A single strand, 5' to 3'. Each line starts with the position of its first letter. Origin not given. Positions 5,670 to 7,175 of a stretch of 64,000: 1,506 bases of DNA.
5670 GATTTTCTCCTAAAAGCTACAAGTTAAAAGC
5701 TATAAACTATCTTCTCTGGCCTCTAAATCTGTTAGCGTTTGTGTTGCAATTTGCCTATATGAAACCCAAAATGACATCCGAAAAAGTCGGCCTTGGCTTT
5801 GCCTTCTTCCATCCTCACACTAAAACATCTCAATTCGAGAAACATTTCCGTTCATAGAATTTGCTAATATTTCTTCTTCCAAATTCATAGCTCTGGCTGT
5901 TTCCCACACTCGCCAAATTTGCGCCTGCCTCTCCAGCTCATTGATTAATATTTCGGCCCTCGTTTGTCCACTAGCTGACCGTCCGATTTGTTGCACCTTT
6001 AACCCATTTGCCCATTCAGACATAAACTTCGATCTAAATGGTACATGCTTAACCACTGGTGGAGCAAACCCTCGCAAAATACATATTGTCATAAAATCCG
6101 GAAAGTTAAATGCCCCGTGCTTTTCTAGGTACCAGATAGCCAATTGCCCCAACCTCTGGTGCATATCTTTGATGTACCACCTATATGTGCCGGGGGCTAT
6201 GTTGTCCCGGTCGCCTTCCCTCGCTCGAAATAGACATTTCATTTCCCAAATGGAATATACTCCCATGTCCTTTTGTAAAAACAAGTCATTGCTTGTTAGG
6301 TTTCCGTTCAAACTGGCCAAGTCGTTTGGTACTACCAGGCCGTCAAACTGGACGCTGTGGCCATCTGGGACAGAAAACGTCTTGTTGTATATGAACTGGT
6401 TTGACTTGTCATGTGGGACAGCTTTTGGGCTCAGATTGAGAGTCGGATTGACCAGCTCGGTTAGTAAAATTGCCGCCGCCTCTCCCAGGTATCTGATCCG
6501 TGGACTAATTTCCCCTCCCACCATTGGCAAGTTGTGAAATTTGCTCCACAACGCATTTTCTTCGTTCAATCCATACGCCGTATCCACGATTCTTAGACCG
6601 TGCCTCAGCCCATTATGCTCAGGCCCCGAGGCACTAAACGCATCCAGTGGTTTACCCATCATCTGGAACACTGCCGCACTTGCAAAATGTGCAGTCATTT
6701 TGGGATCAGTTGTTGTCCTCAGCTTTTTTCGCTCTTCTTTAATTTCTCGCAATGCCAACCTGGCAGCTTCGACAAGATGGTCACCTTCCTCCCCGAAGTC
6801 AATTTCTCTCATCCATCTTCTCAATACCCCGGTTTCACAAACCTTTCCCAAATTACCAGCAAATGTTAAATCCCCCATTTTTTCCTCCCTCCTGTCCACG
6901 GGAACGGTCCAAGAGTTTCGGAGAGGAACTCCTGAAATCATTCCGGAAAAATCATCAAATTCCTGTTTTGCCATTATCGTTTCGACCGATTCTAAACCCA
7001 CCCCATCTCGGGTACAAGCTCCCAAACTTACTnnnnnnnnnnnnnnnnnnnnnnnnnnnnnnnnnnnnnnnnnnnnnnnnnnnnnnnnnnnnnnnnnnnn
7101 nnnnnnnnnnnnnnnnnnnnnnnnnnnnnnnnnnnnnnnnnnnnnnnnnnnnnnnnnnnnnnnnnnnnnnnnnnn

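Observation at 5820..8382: Two-gene operon of large proteins (449 aa + 401 aa) with no domains I could recognise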

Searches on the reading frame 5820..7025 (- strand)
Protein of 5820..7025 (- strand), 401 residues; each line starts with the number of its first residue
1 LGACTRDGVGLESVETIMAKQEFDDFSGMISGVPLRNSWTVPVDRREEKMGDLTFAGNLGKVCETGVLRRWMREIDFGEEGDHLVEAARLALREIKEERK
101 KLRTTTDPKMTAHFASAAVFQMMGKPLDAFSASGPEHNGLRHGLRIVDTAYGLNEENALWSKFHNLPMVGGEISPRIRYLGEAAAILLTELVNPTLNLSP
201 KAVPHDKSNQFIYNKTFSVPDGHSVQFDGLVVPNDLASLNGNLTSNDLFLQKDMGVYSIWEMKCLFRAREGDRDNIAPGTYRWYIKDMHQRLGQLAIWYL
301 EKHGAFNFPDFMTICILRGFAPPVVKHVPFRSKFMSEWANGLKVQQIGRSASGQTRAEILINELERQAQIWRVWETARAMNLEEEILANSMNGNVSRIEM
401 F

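Call 3: search_protein_families(library=pfam, proteins=[window:5820-7025:-], max_evalue=1)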
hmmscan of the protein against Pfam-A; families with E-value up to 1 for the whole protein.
window:5820-7025:- (401 aa): 0 families

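Call 4: search_protein_families(library=ncbifam, proteins=[window:5820-7025:-], max_evalue=1)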
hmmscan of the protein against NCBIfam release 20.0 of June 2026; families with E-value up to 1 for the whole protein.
window:5820-7025:- (401 aa): 0 families

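Call 6: search_protein_families(library=padloc, proteins=[window:5820-7025:-], max_evalue=1)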
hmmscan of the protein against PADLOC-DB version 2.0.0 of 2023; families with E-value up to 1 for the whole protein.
window:5820-7025:- (401 aa): 0 families

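Call 7: search_protein_families(library=phrogs, proteins=[window:5820-7025:-], max_evalue=1)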
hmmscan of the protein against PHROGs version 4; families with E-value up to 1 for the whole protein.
window:5820-7025:- (401 aa): 0 families

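Call 9: search_solved_structures(query=window:5820-7025:-, max_evalue=10)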
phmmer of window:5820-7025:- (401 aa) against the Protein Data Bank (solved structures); distinct sequences matched with E-value up to 10: 2.
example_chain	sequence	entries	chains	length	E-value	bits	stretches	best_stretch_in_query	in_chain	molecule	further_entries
8a0d_A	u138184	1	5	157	0.24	13.5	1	56-156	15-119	Allergen lipocalin Cav p 1 isoform 1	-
2rn7_A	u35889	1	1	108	0.31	13.1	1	60-120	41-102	IS629 orfA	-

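Call 11: find_homologous_proteins(query=window:5820-7025:-, max_evalue=0.001)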
Query window:5820-7025:- (401 aa): 2 proteins with E <= 0.001 among 6218 candidates.
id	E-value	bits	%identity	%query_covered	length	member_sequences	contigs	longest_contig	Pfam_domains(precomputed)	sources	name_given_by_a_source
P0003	1.7e-267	905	100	98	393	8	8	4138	-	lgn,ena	-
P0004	9.4e-169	580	66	94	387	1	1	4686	-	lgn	-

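Call 12: find_encoding_contigs(protein=P0004, flank=10000, max_places=6)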
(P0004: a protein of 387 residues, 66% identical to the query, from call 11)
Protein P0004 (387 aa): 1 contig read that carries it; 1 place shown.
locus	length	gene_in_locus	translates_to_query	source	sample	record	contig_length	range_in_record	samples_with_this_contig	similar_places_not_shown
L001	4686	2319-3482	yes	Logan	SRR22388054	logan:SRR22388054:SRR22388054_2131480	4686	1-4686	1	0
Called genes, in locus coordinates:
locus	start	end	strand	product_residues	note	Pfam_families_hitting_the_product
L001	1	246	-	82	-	?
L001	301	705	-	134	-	PF13470:PIN_3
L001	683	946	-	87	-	PF01402:RHH_1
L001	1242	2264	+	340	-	-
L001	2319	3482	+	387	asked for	-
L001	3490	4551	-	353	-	PF01370:Epimerase, PF16363:GDP_Man_Dehyd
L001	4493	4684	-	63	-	?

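Call 13: find_encoding_contigs(protein=P0003, flank=10000, max_places=10)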
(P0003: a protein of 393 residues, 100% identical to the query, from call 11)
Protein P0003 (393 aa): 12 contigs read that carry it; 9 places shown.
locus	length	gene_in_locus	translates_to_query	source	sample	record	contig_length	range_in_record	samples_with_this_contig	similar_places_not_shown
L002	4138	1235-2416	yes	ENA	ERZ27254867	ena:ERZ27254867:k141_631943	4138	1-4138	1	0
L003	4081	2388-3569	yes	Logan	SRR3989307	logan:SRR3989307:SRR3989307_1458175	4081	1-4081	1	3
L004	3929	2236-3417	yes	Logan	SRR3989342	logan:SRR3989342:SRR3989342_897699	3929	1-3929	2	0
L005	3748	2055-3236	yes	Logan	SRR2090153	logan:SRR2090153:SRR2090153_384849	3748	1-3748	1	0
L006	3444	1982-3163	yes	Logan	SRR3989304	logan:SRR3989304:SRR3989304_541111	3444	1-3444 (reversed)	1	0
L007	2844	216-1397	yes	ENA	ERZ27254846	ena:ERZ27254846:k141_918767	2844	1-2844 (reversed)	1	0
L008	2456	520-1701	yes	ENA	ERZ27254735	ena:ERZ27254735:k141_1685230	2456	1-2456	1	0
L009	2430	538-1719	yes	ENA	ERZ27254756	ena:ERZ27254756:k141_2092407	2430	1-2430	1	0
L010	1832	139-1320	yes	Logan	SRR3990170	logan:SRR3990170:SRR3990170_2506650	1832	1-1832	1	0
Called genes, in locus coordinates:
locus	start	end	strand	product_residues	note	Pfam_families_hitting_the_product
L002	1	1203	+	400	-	?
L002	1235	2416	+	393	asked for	-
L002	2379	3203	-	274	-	-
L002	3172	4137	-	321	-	?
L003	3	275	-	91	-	?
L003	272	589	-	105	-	PF00166:Cpn10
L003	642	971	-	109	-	-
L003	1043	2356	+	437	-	-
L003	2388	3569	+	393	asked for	-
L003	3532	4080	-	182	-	?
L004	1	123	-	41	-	?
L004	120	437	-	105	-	PF00166:Cpn10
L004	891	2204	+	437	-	-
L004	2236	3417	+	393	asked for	-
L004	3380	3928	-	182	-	?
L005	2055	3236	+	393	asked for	-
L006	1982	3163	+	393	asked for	-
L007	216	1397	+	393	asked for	-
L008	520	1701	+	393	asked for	-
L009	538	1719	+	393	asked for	-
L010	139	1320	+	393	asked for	-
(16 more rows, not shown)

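Call 28: predict_structure(alignment_id=A1)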
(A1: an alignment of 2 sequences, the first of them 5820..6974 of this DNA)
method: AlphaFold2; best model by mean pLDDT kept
length: 384 residues; sequences in the alignment: 2
mean_pLDDT: 36.9   pTM: 0.27
mean pLDDT of the five models: 36.9, 36.4, 36.3, 34.7, 33.7
residues with pLDDT >= 90: 0; 70-90: 0; 50-70: 55; < 50: 329
segments of 3 or more residues with pLDDT < 50: 1-274, 287-314, 360-370, 372-374, 376-384
pLDDT, mean of each block of 10 residues (from residue 1): 23 24 28 26 28 27 30 31 27 34 34 36 43 38 46 34 37 27 29 36 35 35 34 25 25 30 31 51 50 44 34 50 60 57 61 52 46 44 32
secondary structure, 60 per line:
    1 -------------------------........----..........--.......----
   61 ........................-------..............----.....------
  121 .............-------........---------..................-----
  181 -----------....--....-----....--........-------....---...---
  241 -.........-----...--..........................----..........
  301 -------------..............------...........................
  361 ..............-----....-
elements in order: H26-33 H38-47 H50-56 H61-84 H92-105 H110-114 H121-133 H141-148 H158-175 E192-195 E198-201 E207-210 E213-216 H217-220 H228-231 H242-250 H261-286 H291-300 H314-327 H334-374 H380-383

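Call 29: search_protein_representatives(alignment_id=A1)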
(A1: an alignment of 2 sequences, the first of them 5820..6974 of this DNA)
Query: 2 sequences, 387 profile positions. Proteins with E-value up to 0.001 (for the whole library): 18; up to 1e-10: 6; up to 1e-30: 1. The best 18 are listed.
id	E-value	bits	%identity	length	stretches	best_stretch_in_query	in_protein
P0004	1.0e-248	840.9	-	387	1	1-387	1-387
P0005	7.0e-17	77.7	-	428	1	25-329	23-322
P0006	2.9e-14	69.1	-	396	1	30-329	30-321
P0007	6.2e-13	64.7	-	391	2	38-181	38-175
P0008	2.0e-12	63.1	-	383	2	8-183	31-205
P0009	2.0e-11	59.8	-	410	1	11-329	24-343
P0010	5.6e-10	55.0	-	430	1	26-335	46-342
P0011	2.7e-07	46.1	-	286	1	106-356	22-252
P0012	3.5e-06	42.5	-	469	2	19-64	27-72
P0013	7.2e-06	41.5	-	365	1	7-332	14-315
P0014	2.0e-05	40.0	-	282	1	131-331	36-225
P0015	7.3e-05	38.1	-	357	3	242-341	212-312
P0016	1.2e-04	37.4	-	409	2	162-325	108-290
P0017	1.4e-04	37.2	-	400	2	147-330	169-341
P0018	3.3e-04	36.0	-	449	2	243-330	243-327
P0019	3.7e-04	35.8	-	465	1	16-352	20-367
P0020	4.8e-04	35.4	-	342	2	209-353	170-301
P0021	7.5e-04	34.8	-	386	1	158-330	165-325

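Call 31: find_homologous_proteins(query=A2, max_evalue=0.001)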
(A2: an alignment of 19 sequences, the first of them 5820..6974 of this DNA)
Query A2 (19 sequences) (384 aa, profile of the alignment): 3 proteins with E <= 0.001 among 8000 candidates.
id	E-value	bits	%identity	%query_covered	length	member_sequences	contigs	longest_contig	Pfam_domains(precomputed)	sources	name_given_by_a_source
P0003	4.2e-105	370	100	100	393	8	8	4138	-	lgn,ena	-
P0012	1.8e-100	355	23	79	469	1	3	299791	-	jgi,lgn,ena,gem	-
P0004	2.1e-97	345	66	98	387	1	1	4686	-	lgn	-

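Call 33: find_encoding_contigs(protein=P0012, flank=10000, max_places=3)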
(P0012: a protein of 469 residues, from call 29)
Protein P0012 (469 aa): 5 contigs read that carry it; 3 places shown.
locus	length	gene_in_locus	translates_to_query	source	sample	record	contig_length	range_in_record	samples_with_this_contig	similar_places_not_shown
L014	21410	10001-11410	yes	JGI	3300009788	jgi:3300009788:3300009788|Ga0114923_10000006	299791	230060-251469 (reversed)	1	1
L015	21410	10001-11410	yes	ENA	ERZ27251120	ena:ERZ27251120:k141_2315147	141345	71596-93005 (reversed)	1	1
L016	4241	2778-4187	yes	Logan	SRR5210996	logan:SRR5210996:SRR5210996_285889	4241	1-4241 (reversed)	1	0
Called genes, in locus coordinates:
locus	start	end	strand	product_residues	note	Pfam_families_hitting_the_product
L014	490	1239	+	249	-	PF01555:N6_N4_Mtase (faint), PF02353:CMAS (weak), PF13489:Methyltransf_23, PF06325:PrmA (weak), PF13649:Methyltransf_25, PF13847:Methyltransf_31, PF08241:Methyltransf_11, PF08242:Methyltransf_12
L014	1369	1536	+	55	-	-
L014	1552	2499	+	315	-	PF13439:Glyco_transf_4, PF13579:Glyco_trans_4_4 (weak)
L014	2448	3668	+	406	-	PF26626:DUF8201 (weak)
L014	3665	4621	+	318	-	PF00535:Glycos_transf_2, PF10111:Glyco_tranf_2_2 (weak), PF13641:Glyco_tranf_2_3, PF13506:Glyco_transf_21 (weak), PF13632:Glyco_trans_2_3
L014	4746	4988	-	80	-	-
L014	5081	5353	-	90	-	-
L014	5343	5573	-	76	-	-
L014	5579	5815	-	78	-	-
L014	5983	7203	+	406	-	PF01943:Polysacc_synt, PF13440:Polysacc_synt_3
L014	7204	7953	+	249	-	PF00535:Glycos_transf_2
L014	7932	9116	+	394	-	PF04932:Wzy_C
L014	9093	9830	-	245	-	PF17936:Big_6 (weak), PF09136:Glucodextran_B (weak), PF27332:TP_0781 (faint), PF09136:Glucodextran_B, PF19077:Big_13, PF17936:Big_6 (weak)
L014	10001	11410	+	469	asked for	-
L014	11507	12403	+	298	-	PF00589:Phage_integrase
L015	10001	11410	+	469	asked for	-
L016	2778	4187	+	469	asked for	-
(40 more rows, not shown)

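Call 34: find_encoding_contigs(protein=P0005, flank=10000, max_places=3)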
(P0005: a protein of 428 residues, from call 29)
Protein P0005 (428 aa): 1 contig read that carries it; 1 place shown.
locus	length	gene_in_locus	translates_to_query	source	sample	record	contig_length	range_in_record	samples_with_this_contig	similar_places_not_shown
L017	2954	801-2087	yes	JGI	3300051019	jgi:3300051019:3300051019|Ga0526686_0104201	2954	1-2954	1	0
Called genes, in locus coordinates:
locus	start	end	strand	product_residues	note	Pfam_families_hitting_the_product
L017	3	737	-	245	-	?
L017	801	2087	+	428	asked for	-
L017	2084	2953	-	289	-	?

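Call 35: list_cluster_members(proteins=[P0005, P0006, P0007, P0008, P0009, P0010, P0011, P0013, P0014, P0015])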
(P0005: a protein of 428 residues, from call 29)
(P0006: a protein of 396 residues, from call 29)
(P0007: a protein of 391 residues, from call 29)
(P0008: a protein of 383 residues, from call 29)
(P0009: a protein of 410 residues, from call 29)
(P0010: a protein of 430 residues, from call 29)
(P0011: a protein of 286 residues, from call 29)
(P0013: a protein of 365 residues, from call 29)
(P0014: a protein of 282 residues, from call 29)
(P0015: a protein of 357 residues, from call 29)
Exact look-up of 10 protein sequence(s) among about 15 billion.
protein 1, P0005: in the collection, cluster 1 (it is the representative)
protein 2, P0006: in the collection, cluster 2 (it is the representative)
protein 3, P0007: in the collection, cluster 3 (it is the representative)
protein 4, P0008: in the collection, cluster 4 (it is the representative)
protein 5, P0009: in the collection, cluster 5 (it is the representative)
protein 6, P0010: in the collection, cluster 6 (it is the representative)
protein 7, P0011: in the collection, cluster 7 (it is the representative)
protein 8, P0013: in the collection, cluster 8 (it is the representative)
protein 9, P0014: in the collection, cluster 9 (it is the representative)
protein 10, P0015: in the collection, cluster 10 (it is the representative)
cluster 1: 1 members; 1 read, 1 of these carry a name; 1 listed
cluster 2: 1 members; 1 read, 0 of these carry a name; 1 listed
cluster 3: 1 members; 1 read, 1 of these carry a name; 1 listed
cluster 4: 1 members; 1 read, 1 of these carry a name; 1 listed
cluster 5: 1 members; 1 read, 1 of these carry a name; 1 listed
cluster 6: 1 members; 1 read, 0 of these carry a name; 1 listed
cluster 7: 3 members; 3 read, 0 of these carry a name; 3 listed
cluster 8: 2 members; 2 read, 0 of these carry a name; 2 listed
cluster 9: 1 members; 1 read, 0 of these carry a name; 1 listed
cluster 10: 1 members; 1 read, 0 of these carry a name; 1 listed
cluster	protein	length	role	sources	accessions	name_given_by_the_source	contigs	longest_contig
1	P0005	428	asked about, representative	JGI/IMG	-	hypothetical protein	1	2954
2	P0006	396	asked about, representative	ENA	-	-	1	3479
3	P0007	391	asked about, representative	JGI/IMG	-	hypothetical protein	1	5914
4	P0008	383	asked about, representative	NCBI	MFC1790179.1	hypothetical protein ACFLZP_01695 [Patescibacteria group bacterium]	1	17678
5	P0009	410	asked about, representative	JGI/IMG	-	hypothetical protein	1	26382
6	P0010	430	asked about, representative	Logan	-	-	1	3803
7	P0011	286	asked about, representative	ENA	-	-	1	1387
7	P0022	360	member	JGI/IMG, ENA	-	-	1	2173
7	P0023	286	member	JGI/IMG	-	-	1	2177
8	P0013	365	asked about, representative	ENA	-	-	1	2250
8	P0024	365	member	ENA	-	-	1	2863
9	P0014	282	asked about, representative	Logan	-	-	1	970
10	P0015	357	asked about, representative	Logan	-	-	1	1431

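Call 36: list_cluster_members(proteins=[P0016, P0017, P0018, P0019, P0020, P0021, P0012, P0004, P0001, L001:1242-2264:+])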
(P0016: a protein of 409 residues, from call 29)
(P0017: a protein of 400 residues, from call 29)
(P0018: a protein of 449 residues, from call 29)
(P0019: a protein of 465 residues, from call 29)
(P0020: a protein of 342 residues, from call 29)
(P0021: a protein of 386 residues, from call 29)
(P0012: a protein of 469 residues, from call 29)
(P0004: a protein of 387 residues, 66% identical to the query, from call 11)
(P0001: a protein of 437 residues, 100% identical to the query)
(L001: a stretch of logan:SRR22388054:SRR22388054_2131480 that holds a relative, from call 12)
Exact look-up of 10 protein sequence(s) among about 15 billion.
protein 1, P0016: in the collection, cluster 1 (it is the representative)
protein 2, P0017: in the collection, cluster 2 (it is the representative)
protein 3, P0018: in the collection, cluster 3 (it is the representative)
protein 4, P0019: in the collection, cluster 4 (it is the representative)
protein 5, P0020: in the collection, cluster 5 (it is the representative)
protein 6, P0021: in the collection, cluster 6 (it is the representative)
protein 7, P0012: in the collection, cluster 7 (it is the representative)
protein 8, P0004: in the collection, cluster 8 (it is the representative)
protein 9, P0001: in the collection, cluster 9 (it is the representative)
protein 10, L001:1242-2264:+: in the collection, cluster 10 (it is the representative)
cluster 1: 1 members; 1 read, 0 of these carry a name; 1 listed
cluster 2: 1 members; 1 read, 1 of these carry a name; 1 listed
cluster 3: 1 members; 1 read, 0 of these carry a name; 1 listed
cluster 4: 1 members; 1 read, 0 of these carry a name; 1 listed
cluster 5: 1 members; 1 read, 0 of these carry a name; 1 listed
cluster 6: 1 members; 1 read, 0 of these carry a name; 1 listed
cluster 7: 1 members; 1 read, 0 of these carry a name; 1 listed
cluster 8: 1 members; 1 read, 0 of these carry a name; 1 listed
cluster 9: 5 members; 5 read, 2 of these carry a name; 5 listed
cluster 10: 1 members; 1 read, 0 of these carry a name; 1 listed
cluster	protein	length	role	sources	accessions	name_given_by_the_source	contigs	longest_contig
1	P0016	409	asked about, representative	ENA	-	-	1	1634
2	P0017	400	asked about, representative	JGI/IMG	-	hypothetical protein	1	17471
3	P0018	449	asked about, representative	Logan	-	-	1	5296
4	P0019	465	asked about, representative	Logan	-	-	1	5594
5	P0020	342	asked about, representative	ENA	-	-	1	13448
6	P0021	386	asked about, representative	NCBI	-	-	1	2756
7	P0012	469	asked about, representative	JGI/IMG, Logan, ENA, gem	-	-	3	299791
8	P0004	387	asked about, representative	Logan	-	-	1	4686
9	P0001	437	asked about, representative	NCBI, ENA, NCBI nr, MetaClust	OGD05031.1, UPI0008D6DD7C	hypothetical protein A3D85_02205 [Candidatus Amesbacteria bacterium ... | MAG: hypothetical protein A3D85_02205 [Candidatus Amesbacteria bacterium ... | status=active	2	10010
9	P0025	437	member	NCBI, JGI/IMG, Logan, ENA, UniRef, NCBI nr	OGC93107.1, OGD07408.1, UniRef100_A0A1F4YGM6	hypothetical protein A2899_03840 [Candidatus Amesbacteria bacterium ... | Uncharacterized protein n=1 Tax=Candidatus Amesbacteria bacterium ... | MAG: hypothetical protein A2876_00990 [Candidatus Amesbacteria bacterium ...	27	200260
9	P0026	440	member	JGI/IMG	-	-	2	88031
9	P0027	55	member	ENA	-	-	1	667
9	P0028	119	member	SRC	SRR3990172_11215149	-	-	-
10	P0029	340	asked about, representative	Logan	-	-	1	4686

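Call 37: find_encoding_contigs(protein=P0009, flank=8000, max_places=2)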
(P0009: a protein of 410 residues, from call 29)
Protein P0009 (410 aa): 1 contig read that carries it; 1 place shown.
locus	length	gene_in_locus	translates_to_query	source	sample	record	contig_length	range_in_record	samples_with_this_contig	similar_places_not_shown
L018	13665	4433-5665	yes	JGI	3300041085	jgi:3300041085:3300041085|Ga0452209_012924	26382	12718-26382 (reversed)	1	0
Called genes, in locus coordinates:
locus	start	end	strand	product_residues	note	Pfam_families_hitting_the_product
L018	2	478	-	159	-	?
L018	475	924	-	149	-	PF09424:YqeY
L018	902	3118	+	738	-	-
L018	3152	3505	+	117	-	-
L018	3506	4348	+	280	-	PF00483:NTP_transferase, PF12804:NTP_transf_3 (weak)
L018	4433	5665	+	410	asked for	-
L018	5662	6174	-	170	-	PF21088:MS_channel_1st, PF00924:MS_channel_2nd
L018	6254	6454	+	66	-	-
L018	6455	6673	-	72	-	-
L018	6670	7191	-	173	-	PF20408:Abhydrolase_11 (weak)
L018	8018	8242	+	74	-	-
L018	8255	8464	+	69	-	-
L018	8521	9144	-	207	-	-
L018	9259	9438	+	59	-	-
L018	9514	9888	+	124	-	-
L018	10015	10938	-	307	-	PF00781:DAGK_cat, PF19279:YegS_C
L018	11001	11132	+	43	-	-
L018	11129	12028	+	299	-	PF13793:Pribosyltran_N, PF00156:Pribosyltran, PF14572:Pribosyl_synth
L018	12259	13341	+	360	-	PF02743:dCache_1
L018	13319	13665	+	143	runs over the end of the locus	-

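Call 38: find_encoding_contigs(protein=P0008, flank=8000, max_places=2)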
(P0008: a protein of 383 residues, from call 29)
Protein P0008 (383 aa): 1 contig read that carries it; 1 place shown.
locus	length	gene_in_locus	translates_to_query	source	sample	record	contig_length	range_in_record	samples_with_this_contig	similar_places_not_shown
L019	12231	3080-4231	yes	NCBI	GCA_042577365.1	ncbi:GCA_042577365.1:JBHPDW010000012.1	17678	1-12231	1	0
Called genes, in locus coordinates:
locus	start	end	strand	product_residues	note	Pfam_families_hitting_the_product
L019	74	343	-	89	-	-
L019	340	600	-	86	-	-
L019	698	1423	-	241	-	-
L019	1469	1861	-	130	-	-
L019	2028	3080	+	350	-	-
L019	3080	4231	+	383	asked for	-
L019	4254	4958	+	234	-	-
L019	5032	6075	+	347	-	PF26233:NicX, PF02073:Peptidase_M29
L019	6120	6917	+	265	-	PF05443:ROS_MUCR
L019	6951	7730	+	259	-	PF13508:Acetyltransf_7 (faint), PF00583:Acetyltransf_1 (weak)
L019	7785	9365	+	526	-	-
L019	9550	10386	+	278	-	-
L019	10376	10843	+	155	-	-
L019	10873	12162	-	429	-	PF03952:Enolase_N, PF00113:Enolase_C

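Call 39: find_encoding_contigs(protein=P0017, flank=8000, max_places=2)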
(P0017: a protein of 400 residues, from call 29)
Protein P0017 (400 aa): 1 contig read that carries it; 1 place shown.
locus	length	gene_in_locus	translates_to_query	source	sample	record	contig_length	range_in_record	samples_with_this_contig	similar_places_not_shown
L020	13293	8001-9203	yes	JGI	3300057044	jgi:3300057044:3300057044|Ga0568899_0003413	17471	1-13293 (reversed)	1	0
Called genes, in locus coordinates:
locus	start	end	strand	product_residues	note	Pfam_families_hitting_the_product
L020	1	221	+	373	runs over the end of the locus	PF03033:Glyco_transf_28, PF04101:Glyco_tran_28_C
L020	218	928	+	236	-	-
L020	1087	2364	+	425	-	PF02491:SHS2_FTSA, PF06723:MreB_Mbl, PF14450:FtsA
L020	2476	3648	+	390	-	PF00091:Tubulin, PF12327:FtsZ_C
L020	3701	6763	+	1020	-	PF00133:tRNA-synt_1, PF09334:tRNA-synt_1g (faint), PF08264:Anticodon_1, PF19302:DUF5915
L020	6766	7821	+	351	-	PF01098:FTSW_RODA_SPOVE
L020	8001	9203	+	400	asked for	-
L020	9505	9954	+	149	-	-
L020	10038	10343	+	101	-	PF00829:Ribosomal_L21p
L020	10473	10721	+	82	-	PF01016:Ribosomal_L27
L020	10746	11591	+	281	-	PF02195:ParB_N, PF08535:KorB (faint), PF17762:HTH_ParB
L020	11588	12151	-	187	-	PF10502:Peptidase_S26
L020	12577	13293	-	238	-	?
